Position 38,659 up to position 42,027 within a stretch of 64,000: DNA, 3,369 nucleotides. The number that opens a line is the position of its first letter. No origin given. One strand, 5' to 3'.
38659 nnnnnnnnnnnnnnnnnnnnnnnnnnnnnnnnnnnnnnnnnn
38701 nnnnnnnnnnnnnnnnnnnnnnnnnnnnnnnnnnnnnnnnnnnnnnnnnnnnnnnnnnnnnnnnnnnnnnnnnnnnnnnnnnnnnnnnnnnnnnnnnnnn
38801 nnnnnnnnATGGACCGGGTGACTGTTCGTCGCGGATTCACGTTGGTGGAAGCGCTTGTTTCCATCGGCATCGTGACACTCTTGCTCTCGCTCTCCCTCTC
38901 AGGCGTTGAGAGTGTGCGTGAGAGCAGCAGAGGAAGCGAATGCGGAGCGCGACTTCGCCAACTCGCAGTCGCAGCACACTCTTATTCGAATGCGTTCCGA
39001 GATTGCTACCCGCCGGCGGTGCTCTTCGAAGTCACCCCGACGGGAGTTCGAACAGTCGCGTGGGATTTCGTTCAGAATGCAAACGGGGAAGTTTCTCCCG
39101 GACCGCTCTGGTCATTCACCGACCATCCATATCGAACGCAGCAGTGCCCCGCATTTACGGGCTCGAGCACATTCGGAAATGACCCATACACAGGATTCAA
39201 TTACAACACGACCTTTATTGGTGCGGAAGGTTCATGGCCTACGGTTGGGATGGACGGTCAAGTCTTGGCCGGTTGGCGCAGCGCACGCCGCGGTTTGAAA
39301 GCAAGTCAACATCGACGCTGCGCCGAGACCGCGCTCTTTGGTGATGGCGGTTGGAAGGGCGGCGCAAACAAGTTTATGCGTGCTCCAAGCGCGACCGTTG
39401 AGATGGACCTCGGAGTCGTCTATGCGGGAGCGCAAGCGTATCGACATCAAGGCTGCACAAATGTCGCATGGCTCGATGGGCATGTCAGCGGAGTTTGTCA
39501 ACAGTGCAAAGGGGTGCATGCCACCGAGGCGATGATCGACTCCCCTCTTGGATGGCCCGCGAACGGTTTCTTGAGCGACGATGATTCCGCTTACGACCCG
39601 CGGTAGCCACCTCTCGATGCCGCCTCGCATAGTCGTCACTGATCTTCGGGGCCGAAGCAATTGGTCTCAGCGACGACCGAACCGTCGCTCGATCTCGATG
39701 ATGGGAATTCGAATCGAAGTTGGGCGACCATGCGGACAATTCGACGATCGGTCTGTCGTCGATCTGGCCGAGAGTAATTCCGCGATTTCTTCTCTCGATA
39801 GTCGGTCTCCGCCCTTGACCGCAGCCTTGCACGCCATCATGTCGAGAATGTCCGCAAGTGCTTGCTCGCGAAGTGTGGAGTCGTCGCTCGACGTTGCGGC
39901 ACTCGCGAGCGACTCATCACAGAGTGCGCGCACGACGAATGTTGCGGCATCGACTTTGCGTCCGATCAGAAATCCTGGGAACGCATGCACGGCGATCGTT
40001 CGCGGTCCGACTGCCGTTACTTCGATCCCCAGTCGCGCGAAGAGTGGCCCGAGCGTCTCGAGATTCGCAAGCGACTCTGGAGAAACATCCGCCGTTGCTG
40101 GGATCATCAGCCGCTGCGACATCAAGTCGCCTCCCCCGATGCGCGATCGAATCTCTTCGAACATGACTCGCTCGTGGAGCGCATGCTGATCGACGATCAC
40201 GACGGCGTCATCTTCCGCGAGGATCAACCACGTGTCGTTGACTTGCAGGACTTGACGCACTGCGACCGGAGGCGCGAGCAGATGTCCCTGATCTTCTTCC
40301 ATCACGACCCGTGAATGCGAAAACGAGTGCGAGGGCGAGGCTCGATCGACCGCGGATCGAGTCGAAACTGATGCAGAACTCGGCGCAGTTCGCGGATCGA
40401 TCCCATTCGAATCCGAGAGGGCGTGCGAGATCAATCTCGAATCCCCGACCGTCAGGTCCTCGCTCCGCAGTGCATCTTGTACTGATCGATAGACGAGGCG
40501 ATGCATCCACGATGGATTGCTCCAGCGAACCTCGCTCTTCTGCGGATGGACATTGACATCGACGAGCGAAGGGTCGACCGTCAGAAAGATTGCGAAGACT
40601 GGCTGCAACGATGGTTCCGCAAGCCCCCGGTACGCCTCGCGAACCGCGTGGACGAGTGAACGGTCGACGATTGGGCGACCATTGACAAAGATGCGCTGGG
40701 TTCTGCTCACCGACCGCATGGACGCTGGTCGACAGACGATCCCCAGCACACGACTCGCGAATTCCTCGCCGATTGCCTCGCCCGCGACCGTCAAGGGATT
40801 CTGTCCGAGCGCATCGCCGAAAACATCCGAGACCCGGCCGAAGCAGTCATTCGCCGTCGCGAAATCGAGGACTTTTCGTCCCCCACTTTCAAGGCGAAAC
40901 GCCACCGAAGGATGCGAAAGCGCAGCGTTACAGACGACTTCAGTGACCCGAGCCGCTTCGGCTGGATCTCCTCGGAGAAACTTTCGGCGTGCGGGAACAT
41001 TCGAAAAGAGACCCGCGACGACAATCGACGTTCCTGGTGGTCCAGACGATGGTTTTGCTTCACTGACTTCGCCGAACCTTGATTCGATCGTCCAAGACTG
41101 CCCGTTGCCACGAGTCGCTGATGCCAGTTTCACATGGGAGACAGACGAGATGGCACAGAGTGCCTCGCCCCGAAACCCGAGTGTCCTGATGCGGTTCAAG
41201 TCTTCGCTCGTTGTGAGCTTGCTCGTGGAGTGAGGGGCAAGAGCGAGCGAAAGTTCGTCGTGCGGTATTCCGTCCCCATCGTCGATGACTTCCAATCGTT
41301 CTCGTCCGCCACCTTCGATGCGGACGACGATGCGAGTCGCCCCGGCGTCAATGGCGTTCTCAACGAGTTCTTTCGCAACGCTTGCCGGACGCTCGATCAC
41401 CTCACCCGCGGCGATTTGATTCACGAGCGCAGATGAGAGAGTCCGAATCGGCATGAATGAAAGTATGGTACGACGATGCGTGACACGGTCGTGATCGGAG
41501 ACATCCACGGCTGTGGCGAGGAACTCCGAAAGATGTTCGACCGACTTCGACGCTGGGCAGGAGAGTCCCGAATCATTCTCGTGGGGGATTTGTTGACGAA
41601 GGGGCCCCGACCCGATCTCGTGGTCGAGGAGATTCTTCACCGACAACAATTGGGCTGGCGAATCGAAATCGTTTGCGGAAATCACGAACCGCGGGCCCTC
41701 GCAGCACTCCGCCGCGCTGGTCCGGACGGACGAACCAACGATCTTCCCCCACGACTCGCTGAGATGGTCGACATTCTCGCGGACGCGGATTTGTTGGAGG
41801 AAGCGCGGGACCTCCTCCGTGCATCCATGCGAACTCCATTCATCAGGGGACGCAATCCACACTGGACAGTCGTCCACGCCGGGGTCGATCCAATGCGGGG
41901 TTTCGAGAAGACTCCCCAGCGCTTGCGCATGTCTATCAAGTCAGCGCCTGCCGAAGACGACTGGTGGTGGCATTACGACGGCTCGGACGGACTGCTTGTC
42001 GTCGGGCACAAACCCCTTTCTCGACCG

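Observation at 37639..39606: Cobalamin riboswitch controlling an uncharacterised exported dockerin-tailed protein plus an H-X9-DG pseudopilin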

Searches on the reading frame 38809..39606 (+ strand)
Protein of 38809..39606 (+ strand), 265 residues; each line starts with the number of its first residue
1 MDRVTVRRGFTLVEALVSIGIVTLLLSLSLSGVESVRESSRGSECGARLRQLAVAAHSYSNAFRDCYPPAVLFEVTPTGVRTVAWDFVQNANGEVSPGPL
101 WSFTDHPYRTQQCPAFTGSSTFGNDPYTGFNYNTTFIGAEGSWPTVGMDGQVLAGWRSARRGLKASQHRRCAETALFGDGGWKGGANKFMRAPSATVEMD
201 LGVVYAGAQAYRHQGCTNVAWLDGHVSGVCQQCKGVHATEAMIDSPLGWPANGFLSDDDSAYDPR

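Call 6: search_protein_families(library=pfam, proteins=[window:38809-39606:+], max_evalue=0.01)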
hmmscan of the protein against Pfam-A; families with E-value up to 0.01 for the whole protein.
window:38809-39606:+ (265 aa): 2 families
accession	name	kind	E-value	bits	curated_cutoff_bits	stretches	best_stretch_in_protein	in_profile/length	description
PF07596.16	SBP_bac_10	-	1.9e-06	28.6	23.3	1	35-72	2-38/268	Protein of unknown function (DUF1559)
PF07963.17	N_methyl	-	7.1e-05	22.7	21.2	1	7-28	4-25/27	Prokaryotic N-terminal methylation motif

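Call 8: search_protein_families(library=ncbifam, proteins=[window:38809-39606:+], max_evalue=0.1)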
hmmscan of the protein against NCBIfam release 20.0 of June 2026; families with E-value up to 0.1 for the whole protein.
window:38809-39606:+ (265 aa): 11 families
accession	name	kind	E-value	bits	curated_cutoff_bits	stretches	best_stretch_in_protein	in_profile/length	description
NF041013.1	T4P_ComGE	equivalog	0.0027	17.8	49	1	8-39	4-35/83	competence type IV pilus minor pilin ComGE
TIGR02596.1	TIGR02596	subfamily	0.0047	17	70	1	10-49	1-40/196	Verru_Chthon cassette protein D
TIGR02532.1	IV_pilin_GFxxxE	domain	0.007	16.2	16.3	1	7-28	1-22/24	prepilin-type N-terminal cleavage/methylation domain-containing protein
NF041002.1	pilin_ComGF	equivalog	0.022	15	80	1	8-34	2-28/139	competence type IV pilus minor pilin ComGF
NF041775.1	typeIV_PilA_Myxo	equivalog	0.022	14.7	400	1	7-60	10-63/214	type IV pilin protein PilA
NF007800.0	PRK10506.1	equivalog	0.022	14.6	158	1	6-51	7-52/163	prepilin peptidase-dependent protein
TIGR01710.1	typeII_sec_gspG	equivalog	0.05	13.6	88.85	1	8-59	1-52/134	type II secretion system major pseudopilin GspG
NF040982.1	ComGD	equivalog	0.06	13.8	70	1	8-33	2-26/139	competence type IV pilus minor pilin ComGD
TIGR01711.1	gspJ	equivalog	0.06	13.1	64.85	0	8-57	1-51/192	type II secretion system minor pseudopilin GspJ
NF040999.1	pilin_ComGC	equivalog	0.077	13.2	75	0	8-45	2-39/84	competence type IV pilus major pilin ComGC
NF007862.0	PRK10574.1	equivalog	0.079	13.1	138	0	6-30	3-27/145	prepilin peptidase-dependent pilin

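Call 17: find_homologous_proteins(query=window:38809-39606:+)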
Query window:38809-39606:+ (265 aa): 609 proteins with E <= 0.001 among 1950 candidates; the best 120 are listed.
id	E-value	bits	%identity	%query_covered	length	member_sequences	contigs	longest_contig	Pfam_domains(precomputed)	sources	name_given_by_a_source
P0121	2.0e-178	609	100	99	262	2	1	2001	PF07596.17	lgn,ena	-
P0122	5.6e-139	480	77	98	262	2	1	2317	PF07596.17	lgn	-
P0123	1.3e-138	479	75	100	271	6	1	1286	PF07596.17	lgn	-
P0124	7.3e-137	473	75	98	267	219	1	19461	PF07596.17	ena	-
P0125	4.5e-135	467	73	99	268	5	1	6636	PF07963.18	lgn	-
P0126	3.7e-134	464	74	99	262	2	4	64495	PF07596.17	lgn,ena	-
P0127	1.6e-130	452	73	98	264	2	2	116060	PF07963.18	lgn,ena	-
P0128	5.9e-129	447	71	100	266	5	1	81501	PF07596.17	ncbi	-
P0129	1.5e-128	446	71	100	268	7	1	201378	PF07596.17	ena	-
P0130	6.6e-126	437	69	98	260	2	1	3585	PF07596.17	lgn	-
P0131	4.1e-124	431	69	97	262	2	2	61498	PF07596.17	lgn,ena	-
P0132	7.4e-124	430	70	97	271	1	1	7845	PF07596.17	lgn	-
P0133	5.9e-123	427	67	99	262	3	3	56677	PF07596.17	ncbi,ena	-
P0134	3.7e-122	425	70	88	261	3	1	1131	PF07596.17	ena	-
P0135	3.9e-118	412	67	98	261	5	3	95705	PF07596.17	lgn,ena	-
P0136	1.5e-116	406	66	98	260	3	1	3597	PF07596.17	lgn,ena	-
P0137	1.9e-115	403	65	98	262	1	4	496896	PF07963.18,PF07596.17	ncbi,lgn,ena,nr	ncbi:MAG: DUF1559 domain-containing protein [Phycisphaerales bacterium]|nr:DUF1559 domain-containing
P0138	2.9e-109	382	62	98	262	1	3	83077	PF07596.17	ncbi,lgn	-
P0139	1.4e-107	377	61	100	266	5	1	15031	PF07963.18,PF07596.17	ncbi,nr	ncbi:MAG: type II secretion system protein [Phycisphaerae bacterium]|nr:type II secretion system pro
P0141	3.9e-104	366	60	97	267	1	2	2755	PF07963.18,PF07596.17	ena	-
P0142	5.5e-102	359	60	98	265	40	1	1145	PF07596.17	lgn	-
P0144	3.8e-97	343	58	97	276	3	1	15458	PF07596.17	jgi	jgi:prepilin-type processing-associated H-X9-DG protein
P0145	2.6e-96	340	57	98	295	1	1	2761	PF07596.17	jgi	jgi:prepilin-type processing-associated H-X9-DG protein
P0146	4.3e-96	339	58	99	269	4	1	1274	PF07963.18,PF07596.17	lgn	-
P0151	7.7e-94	332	58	98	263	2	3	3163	PF07596.17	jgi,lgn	jgi:prepilin-type processing-associated H-X9-DG protein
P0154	2.5e-93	330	56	97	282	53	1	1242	PF07596.17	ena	-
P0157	5.9e-93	329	58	98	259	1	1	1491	PF07963.18,PF07596.17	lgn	-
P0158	1.4e-92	328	57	98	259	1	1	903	PF07596.17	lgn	-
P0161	1.8e-92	327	55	96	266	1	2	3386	PF07596.17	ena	-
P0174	3.0e-90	320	54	100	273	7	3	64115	PF07596.17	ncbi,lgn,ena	-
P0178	4.2e-90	320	53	99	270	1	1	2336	PF07596.17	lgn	-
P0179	6.8e-90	319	53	98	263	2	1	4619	PF07596.17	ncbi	-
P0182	1.9e-89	317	53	98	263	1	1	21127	PF07596.17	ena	-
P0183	2.1e-89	317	53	99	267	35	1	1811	PF07596.17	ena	-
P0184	3.6e-89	317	54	98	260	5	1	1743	PF07596.17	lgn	-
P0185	3.9e-89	316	55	98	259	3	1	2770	PF07596.17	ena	-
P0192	4.9e-88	313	54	100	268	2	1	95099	PF07596.17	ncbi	-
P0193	7.5e-88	312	52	100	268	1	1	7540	PF07596.17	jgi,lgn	jgi:prepilin-type processing-associated H-X9-DG protein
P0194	8.8e-88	312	55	98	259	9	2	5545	PF07963.18,PF07596.17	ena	-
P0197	1.4e-87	311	54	98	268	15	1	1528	PF07596.17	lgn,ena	-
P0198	1.5e-87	311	53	97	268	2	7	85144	PF07963.18,PF07596.17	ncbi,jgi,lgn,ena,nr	ncbi:MAG: type II secretion system protein [Phycisphaerae bacterium]|nr:type II secretion system pro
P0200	1.9e-87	311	53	99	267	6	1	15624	PF07596.17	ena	-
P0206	3.9e-87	310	54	99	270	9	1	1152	PF07596.17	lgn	-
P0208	5.0e-87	310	54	97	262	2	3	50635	PF07596.17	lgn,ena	-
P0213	2.1e-86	308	53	97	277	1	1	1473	PF07596.17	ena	-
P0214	2.4e-86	307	53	97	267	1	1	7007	PF07963.18,PF07596.17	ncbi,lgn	-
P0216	6.5e-86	306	53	98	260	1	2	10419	PF07596.17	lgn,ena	-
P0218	1.6e-85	305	55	98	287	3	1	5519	PF07963.18,PF07596.17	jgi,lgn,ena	jgi:prepilin-type processing-associated H-X9-DG protein/prepilin-type N-terminal cleavage/methylatio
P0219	2.0e-85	304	55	100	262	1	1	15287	PF07596.17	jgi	jgi:prepilin-type processing-associated H-X9-DG protein/prepilin-type N-terminal cleavage/methylatio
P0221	2.4e-85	304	50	99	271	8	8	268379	PF07963.18,PF07596.17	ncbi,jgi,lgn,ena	jgi:prepilin-type N-terminal cleavage/methylation domain-containing protein/prepilin-type processing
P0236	9.8e-84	299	53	97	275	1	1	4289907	-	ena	-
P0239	1.0e-83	299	54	98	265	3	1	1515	PF07596.17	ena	-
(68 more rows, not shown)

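Call 53: predict_structure(alignment_id=A3)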
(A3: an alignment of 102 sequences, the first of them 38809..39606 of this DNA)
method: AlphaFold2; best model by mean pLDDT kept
length: 265 residues; sequences in the alignment: 102
mean_pLDDT: 92.4   pTM: 0.85
mean pLDDT of the five models: 92.4, 91.5, 91.2, 90.0, 88.5
residues with pLDDT >= 90: 215; 70-90: 44; 50-70: 6; < 50: 0
segments of 3 or more residues with pLDDT < 50: none
pLDDT, mean of each block of 10 residues (from residue 1): 70 94 95 92 96 94 90 95 92 91 84 86 81 94 94 94 93 97 90 95 96 97 98 98 97 98 97
secondary structure, 60 per line:
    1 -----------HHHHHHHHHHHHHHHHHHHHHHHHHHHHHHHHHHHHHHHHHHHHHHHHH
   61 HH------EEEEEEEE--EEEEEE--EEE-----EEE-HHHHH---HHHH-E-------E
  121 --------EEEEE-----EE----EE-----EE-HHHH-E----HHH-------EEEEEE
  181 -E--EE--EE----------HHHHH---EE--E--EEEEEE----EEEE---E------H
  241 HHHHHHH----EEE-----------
elements in order: H12-62 E69-76 E79-84 E87-89 E95-97 H99-103 H107-110 E129-133 H155-158 E175-180 H201-205 E216-221 E226-229 H240-247 E252-254

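Call 59: fold_search(model_id=the predicted structure, library=pdb)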
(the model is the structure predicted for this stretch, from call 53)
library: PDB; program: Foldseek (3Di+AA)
matches with E <= 10: 90; with E <= 0.001: 0
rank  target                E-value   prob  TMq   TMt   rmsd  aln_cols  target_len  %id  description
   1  5wek_A                7.0e-01  0.08  0.09  0.04  13.4        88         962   12  GluA2 bound to antagonist ZK and GSG1L in digitonin, state 1 (released 2017-08-02)
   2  9lab_B                9.5e-01  0.07  0.17  0.25  14.4       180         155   13  Cryo-EM structure of Shewanella oneidensis MR-1 MshA pili. (released 2026-01-07)
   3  7ryz_A                1.2e+00  0.08  0.09  0.06  13.1        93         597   10  Structure of the complex of LBD-TMD part of AMPA receptor GluA2 with auxiliary subunit GSG1L bound to agonist quisqual (released 2021-10-27)
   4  2hq4_A                1.6e+00  0.20  0.10  0.16  10.2        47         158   15  Crystal Structure of ORF 1580 a hypothetical protein from Pyrococcus horikoshii (released 2006-09-19)
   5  1oqw_A                1.7e+00  0.25  0.20  0.35  13.2       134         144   12  Full-Length PAK Pilin from Pseudomonas aeruginosa (released 2003-06-03)
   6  9eff_A                1.7e+00  0.06  0.10  0.24  12.3        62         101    6  Crystal Structure of a nucleoid-associated protein (UBP) bound to DNA from Sulfolobus islandicus. (released 2025-06-11)
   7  5hm7_A                1.7e+00  0.01  0.06  0.07  14.0        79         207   22  The Intracellular domain of Butyrophilin 3A1 protein (released 2017-07-26)
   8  9uy9_A                2.1e+00  0.01  0.10  0.05  18.7       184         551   10  Macacine gammaherpesvirus 4 glycoprotein B in complex with Fab5 (released 2026-01-21)
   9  5kbt_A                2.4e+00  0.06  0.10  0.04  15.7        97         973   13  Cryo-EM structure of GluA2-1xSTZ complex at 6.4 Angstrom resolution (released 2016-07-13)
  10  8shp_N                2.4e+00  0.01  0.12  0.15  14.9       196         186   11  CCT G beta 5 complex closed state 13 (released 2023-10-25)
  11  5vhx_E                2.6e+00  0.05  0.09  0.13   9.8        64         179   12  GluA2-1xGSG1L bound to ZK (released 2017-05-03)
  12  7rz9_A                2.8e+00  0.05  0.09  0.04  21.1       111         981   13  Structure of the complex of AMPA receptor GluA2 with auxiliary subunit GSG1L in the apo state (released 2021-10-27)
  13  2hq4_B                3.1e+00  0.20  0.09  0.14   5.6        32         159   16  Crystal Structure of ORF 1580 a hypothetical protein from Pyrococcus horikoshii (released 2006-09-19)
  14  3thx_A                3.3e+00  0.08  0.17  0.06   7.8        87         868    7  Human MutSbeta complexed with an IDL of 3 bases (Loop3) and ADP (released 2011-12-21)
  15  6ieg_B                3.3e+00  0.04  0.10  0.04  12.6        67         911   15  Crystal structure of human MTR4 (released 2019-04-03)
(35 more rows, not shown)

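Call 97: find_encoding_contigs(protein=P0236, flank=6000, max_places=2)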
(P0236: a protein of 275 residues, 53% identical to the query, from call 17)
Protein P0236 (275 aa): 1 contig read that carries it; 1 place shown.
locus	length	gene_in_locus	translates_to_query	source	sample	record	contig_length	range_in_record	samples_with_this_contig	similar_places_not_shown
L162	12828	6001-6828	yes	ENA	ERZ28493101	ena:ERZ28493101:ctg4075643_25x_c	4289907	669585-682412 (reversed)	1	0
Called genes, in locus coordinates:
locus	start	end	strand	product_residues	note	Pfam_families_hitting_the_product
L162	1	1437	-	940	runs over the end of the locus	PF22422:MGH1-like_GH, PF03200:Glyco_hydro_63 (weak), PF22422:MGH1-like_GH (weak)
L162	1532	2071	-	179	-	PF13302:Acetyltransf_3, PF00583:Acetyltransf_1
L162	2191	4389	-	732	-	PF13646:HEAT_2 (faint)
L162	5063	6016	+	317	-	-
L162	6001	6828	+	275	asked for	-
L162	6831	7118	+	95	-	-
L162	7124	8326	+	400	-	PF03453:MoeA_N, PF03454:MoeA_C (faint), PF00994:MoCF_biosynth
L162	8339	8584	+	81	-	PF02597:ThiS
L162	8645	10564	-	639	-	PF02518:HATPase_c (weak), PF13589:HATPase_c_3, PF01119:DNA_mis_repair, PF08676:MutL_C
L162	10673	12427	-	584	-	PF00795:CN_hydrolase, PF02540:NAD_synthase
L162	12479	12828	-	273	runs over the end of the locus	-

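Call 98: find_encoding_contigs(protein=P0221, flank=6000, max_places=2)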
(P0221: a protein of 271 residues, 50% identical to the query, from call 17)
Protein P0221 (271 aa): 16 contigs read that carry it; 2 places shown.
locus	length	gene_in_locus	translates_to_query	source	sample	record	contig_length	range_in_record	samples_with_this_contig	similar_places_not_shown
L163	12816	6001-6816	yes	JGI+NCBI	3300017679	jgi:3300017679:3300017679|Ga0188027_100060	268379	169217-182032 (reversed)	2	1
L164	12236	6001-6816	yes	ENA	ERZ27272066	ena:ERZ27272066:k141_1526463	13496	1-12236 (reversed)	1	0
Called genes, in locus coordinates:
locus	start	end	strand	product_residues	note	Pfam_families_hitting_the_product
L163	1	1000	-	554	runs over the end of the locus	PF01145:Band_7, PF15975:Flot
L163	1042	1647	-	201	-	-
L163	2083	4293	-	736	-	PF13646:HEAT_2 (faint)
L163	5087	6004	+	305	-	PF00404:Dockerin_1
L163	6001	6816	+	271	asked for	PF07963:N_methyl (weak), PF07596:SBP_bac_10 (faint)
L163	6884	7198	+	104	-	-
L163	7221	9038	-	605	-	PF02518:HATPase_c, PF13589:HATPase_c_3, PF01119:DNA_mis_repair, PF08676:MutL_C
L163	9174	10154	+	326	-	PF00149:Metallophos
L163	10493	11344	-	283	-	-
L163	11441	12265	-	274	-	PF00005:ABC_tran, PF13304:AAA_21 (faint)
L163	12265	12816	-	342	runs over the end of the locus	PF01032:FecCD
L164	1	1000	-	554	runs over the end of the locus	PF01145:Band_7, PF15975:Flot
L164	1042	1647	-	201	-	-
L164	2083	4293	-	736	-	PF13646:HEAT_2 (faint)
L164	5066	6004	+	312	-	PF00404:Dockerin_1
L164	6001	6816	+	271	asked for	PF07963:N_methyl (weak), PF07596:SBP_bac_10 (faint)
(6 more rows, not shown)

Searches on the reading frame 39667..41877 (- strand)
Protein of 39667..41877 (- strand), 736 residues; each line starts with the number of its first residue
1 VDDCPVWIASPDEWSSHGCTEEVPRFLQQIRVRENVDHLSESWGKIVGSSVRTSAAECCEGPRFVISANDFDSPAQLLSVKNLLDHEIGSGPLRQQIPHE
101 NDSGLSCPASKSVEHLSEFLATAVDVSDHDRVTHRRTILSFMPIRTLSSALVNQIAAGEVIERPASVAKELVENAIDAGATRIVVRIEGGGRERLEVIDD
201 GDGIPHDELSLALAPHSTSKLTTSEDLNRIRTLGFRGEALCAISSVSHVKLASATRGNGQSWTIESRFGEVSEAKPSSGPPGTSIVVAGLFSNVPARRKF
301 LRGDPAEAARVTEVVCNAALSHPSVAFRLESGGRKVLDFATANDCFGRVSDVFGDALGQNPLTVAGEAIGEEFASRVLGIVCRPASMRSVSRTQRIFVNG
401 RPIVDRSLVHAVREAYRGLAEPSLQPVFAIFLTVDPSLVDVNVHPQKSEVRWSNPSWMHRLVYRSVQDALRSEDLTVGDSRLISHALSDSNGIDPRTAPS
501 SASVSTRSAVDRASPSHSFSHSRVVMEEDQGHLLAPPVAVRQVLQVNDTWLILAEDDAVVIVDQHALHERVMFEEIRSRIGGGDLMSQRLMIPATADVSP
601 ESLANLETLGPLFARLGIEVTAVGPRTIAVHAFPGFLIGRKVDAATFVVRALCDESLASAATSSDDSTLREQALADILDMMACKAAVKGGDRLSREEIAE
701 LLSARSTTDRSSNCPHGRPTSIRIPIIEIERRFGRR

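Call 6: search_protein_families(library=pfam, proteins=[window:39667-41877:-], max_evalue=0.01)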
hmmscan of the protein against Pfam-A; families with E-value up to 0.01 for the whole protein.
window:39667-41877:- (736 aa): 4 families
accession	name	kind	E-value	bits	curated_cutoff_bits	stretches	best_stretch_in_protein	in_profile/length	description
PF01119.25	DNA_mis_repair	-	2.9e-27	95.1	26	1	351-470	3-118/119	DNA mismatch repair protein, C-terminal domain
PF08676.16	MutL_C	-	6.9e-27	94.3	25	1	544-693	2-142/142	MutL C terminal dimerisation domain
PF13589.12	HATPase_c_3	-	9.5e-10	39.1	25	1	166-270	5-107/137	Histidine kinase-, DNA gyrase B-, and HSP90-like ATPase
PF02518.31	HATPase_c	-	1.9e-08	35.1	26.4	1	163-222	5-64/111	Histidine kinase-, DNA gyrase B-, and HSP90-like ATPase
